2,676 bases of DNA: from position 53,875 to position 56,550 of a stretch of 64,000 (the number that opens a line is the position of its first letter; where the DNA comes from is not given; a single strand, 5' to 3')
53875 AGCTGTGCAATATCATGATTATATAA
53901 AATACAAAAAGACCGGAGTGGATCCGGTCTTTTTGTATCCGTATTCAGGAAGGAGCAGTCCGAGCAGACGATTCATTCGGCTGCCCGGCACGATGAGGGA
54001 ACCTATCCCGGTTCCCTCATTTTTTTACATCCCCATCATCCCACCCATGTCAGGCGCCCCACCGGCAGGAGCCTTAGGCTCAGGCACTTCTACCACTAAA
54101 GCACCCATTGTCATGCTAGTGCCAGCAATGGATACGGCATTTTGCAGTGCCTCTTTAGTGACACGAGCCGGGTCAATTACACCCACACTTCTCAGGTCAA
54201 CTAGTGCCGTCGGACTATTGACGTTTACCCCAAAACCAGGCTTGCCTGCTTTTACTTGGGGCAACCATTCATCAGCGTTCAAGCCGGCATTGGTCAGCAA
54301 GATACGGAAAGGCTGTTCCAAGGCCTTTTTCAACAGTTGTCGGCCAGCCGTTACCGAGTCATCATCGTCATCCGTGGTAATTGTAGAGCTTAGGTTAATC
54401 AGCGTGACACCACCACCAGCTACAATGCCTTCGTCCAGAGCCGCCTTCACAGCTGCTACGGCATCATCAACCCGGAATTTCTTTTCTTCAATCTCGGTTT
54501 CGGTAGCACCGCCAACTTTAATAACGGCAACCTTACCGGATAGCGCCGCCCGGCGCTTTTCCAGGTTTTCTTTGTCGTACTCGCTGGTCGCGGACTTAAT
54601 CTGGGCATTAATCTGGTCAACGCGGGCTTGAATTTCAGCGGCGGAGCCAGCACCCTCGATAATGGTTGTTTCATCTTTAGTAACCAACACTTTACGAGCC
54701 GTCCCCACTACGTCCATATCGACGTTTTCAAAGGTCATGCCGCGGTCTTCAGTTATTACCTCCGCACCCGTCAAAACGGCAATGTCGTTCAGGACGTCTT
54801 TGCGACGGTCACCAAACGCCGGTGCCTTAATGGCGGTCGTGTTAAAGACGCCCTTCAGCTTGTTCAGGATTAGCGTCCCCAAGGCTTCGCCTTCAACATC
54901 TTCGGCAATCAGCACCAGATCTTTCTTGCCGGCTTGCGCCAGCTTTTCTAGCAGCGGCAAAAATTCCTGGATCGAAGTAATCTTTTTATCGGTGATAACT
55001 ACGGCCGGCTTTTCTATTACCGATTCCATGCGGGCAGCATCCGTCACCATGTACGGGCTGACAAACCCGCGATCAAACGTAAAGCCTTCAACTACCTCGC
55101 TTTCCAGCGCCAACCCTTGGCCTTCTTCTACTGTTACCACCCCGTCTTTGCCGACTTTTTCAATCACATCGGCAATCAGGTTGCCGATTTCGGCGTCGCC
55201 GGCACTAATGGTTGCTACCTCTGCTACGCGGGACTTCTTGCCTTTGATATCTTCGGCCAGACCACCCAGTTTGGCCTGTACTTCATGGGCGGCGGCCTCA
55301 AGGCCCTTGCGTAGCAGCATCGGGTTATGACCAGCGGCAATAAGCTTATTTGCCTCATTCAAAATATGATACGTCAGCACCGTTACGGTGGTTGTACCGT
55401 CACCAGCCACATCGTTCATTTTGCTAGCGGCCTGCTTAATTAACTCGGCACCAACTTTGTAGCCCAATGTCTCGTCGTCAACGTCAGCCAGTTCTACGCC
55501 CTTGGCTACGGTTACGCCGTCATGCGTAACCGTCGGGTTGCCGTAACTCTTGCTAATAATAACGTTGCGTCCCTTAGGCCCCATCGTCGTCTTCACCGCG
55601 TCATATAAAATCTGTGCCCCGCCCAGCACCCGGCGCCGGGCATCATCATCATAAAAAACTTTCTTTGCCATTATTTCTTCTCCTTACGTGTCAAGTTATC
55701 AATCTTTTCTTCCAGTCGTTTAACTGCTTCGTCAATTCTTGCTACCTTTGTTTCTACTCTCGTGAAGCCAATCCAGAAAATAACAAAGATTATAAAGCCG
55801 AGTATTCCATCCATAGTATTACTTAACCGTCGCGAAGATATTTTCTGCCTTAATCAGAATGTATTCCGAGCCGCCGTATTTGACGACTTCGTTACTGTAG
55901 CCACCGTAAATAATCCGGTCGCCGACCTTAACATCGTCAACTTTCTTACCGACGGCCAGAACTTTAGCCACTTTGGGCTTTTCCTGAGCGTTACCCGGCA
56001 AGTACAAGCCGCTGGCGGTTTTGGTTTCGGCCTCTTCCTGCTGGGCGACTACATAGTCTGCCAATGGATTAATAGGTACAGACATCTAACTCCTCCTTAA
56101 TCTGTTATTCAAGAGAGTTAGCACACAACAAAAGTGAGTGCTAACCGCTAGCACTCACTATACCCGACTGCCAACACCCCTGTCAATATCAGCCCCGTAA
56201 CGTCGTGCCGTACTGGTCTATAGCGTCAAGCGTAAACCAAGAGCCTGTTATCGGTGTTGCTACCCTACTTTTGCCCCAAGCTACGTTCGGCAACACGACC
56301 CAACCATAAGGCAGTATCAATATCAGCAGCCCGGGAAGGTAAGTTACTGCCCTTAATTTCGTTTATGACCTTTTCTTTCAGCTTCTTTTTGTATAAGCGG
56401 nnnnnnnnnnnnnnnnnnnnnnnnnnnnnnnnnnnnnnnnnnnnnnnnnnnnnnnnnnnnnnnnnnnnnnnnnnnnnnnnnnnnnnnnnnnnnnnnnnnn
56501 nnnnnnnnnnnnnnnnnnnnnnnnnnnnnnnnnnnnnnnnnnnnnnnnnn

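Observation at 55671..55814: A 47-aa membrane mini-protein gene inserted between groES and groEL, translationally coupled (TAATG) to groEL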

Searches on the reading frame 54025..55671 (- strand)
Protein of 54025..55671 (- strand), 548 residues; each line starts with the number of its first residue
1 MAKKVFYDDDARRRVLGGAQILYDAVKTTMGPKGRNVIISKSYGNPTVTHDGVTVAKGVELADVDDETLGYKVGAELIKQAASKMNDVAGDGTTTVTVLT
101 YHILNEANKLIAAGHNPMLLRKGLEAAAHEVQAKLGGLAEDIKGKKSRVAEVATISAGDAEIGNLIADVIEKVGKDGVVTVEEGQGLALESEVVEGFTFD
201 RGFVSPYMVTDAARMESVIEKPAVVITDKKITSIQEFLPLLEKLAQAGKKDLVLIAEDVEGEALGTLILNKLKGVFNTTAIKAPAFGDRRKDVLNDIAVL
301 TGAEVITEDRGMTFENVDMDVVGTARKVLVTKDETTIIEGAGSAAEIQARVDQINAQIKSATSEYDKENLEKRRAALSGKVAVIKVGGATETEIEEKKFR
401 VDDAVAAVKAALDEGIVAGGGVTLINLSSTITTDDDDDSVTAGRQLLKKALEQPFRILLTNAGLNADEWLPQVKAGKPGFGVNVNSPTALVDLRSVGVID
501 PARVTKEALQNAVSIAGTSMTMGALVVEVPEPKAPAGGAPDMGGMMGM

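Call 4: search_protein_families(library=pfam, proteins=[window:54025-55671:-], max_evalue=1)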
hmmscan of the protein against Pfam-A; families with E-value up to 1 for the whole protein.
window:54025-55671:- (548 aa): 4 families
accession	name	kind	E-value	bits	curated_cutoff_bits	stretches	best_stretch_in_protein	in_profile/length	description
PF00118.29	Cpn60_TCP1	-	2.2e-67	228.3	34.3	1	22-527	1-487/490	TCP-1/cpn60 chaperonin family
PF16360.10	GTP-bdg_M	-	0.0017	19.3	29.5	1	355-414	8-67/79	GTP-binding GTPase Middle Region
PF01751.28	Toprim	-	0.023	15.3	23.1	1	184-277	30-85/96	Toprim domain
PF01442.23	Apolipoprotein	-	0.035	14.2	90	0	344-412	6-64/190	Apolipoprotein A1/A4/E domain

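Call 6: find_related_loci(query=window:54025-55671:-, collection=genome_contigs, flank=3000)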
Query window:54025-55671:- (548 aa) in genome_contigs; peptide patterns used: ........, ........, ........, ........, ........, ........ (x = any residue, [..] = any of these).
599 stretches matched a pattern (row limit reached: there are more); 547 encode a relative of the query (tblastn E <= 1e-3); the best 80 are kept; 80 distinct loci.
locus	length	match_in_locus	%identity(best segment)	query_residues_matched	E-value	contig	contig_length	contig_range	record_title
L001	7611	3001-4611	85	1-536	0e+0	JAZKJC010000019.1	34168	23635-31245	MAG: Patescibacteria group bacterium isolate ADI_DC_SW_02_SPN_11032020-bin081_1 DCSW02SPN_B081_1_000000000019, whole gen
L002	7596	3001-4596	89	1-531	0e+0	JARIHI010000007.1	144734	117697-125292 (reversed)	MAG: Candidatus Saccharibacteria bacterium isolate CullarsAll.DT.34 k141_1106638, whole genome shotgun sequence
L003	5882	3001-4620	86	1-541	0e+0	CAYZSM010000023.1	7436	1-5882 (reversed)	MAG TPA_asm: uncultured Candidatus Saccharibacteria bacterium isolate SRP200132_co1_667 genome assembly, contig: NODE_18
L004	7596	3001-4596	86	1-531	0e+0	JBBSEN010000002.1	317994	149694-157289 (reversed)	MAG: Candidatus Saccharimonadales bacterium isolate LS1_sbin.48 LS1_sbin.48_K_1132398_L_317994_cov_16.9997, whole genome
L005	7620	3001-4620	84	1-541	0e+0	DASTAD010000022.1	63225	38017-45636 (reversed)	MAG TPA_asm: Candidatus Saccharimonadales bacterium isolate SMAG_U726 k141_164188, whole genome shotgun sequence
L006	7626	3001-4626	84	1-541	0e+0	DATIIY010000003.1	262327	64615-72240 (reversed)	MAG TPA_asm: Candidatus Saccharimonadales bacterium isolate SMAG_U15677 k141_339865, whole genome shotgun sequence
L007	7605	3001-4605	85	1-536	0e+0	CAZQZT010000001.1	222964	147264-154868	MAG TPA_asm: uncultured Candidatus Saccharibacteria bacterium isolate binchicken_co308_31 genome assembly, contig: NODE_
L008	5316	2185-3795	87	1-536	0e+0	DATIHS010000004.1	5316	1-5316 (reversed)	MAG TPA_asm: Patescibacteria group bacterium isolate SMAG_U15644 k141_282127, whole genome shotgun sequence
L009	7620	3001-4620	84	1-541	0e+0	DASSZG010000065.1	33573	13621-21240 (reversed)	MAG TPA_asm: Candidatus Saccharimonadales bacterium isolate SMAG_U703 k141_169218, whole genome shotgun sequence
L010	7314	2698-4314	83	1-542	0e+0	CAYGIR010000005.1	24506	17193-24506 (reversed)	MAG TPA_asm: uncultured Candidatus Saccharibacteria bacterium isolate ERP113451_co1_98 genome assembly, contig: NODE_231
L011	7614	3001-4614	84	1-541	0e+0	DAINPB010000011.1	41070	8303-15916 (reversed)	MAG TPA_asm: Candidatus Saccharibacteria bacterium isolate CTOTU10859 NODE_125_length_41070_cov_5.648885, whole genome s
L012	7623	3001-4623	83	1-541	0e+0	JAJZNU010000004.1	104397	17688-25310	MAG: bacterium isolate MAS4.bin36 NODE_71_length_104397_cov_8.200221, whole genome shotgun sequence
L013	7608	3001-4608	85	1-536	0e+0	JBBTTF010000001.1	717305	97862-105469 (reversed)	MAG: Patescibacteria group bacterium isolate H32-bin025_1 H32_bin025_1_000000000001, whole genome shotgun sequence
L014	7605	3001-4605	83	1-534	0e+0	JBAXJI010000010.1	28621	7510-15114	MAG: Candidatus Saccharibacteria bacterium isolate ELA371 MAG371_10, whole genome shotgun sequence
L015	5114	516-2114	85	1-531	0e+0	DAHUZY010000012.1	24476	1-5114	MAG TPA_asm: Candidatus Saccharibacteria bacterium isolate clean1689 NODE_12_length_24476_cov_4.205254, whole genome sho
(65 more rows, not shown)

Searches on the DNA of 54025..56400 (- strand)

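Call 75: search_rna_families(sources=[L028, L041, L036, L039], threshold=evalue, max_evalue=1)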
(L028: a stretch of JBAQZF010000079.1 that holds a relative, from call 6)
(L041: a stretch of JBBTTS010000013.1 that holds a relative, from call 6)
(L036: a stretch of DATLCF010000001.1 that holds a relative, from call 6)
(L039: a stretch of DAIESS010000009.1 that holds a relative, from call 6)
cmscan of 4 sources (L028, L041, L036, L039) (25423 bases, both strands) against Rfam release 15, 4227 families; matches with E-value up to 1: 1.
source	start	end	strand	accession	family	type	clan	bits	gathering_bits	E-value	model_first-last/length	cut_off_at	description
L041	4527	4656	+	RF02449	ncr1015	Gene; sRNA;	-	31.7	60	0.53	1-121/121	no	Bacillus sRNA ncr1015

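Call 76: search_rna_families(source=window, start=55500, end=56400, threshold=evalue, max_evalue=5)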
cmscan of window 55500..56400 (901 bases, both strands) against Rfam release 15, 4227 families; matches with E-value up to 5: 1.
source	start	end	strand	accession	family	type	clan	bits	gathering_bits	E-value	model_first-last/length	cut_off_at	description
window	56132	56160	-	RF00731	mir-155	Gene; miRNA;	-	16.2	56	4.8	1-65/65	no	mir-155 microRNA precursor family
